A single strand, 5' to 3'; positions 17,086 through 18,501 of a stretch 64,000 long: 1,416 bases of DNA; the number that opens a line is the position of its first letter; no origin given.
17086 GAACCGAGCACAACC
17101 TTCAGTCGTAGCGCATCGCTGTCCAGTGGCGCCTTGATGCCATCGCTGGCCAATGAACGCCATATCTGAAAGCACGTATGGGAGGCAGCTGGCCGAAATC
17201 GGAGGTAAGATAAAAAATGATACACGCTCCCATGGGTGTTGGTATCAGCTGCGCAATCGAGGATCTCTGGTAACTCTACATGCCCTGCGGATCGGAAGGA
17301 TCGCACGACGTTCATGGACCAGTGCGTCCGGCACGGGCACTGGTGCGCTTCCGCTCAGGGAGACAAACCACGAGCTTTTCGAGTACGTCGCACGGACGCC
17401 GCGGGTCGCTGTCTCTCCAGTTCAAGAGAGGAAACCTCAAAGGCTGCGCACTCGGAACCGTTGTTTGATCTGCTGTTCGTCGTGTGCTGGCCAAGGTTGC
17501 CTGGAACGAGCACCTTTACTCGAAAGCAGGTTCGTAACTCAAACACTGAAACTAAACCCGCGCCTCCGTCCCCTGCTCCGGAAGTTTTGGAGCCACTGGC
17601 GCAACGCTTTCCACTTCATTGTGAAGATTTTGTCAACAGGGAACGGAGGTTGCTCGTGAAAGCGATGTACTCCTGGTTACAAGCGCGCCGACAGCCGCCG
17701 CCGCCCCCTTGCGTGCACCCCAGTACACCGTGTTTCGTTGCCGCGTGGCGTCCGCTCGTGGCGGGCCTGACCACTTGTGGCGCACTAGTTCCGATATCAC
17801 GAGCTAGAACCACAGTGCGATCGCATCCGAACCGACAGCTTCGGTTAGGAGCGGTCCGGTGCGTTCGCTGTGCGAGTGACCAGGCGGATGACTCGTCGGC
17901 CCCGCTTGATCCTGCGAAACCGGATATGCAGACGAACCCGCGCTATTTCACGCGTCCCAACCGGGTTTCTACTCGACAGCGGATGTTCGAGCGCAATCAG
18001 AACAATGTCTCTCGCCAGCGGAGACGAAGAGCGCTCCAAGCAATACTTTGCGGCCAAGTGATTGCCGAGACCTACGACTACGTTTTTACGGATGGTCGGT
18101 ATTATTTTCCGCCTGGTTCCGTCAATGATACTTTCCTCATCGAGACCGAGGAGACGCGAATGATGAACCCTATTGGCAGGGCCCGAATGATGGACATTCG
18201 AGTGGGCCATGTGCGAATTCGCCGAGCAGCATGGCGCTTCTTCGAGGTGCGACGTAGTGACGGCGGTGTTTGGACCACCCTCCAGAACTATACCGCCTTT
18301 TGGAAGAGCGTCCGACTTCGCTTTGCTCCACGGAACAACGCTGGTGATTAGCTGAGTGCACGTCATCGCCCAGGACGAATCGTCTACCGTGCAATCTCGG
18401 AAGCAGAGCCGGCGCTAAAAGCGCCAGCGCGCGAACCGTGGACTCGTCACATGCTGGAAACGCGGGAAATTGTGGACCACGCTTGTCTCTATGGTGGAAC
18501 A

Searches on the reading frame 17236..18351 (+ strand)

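Call 23: search_protein_families(library=pfam, proteins=[window:17236-18351:+], max_evalue=0.001)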
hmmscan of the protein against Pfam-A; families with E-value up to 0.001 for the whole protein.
window:17236-18351:+ (371 aa): 1 family
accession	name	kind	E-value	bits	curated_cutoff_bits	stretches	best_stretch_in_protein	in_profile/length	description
PF04248.19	NTP_transf_9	-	9e-10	38.7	22.1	1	268-357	2-92/93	Domain of unknown function (DUF427)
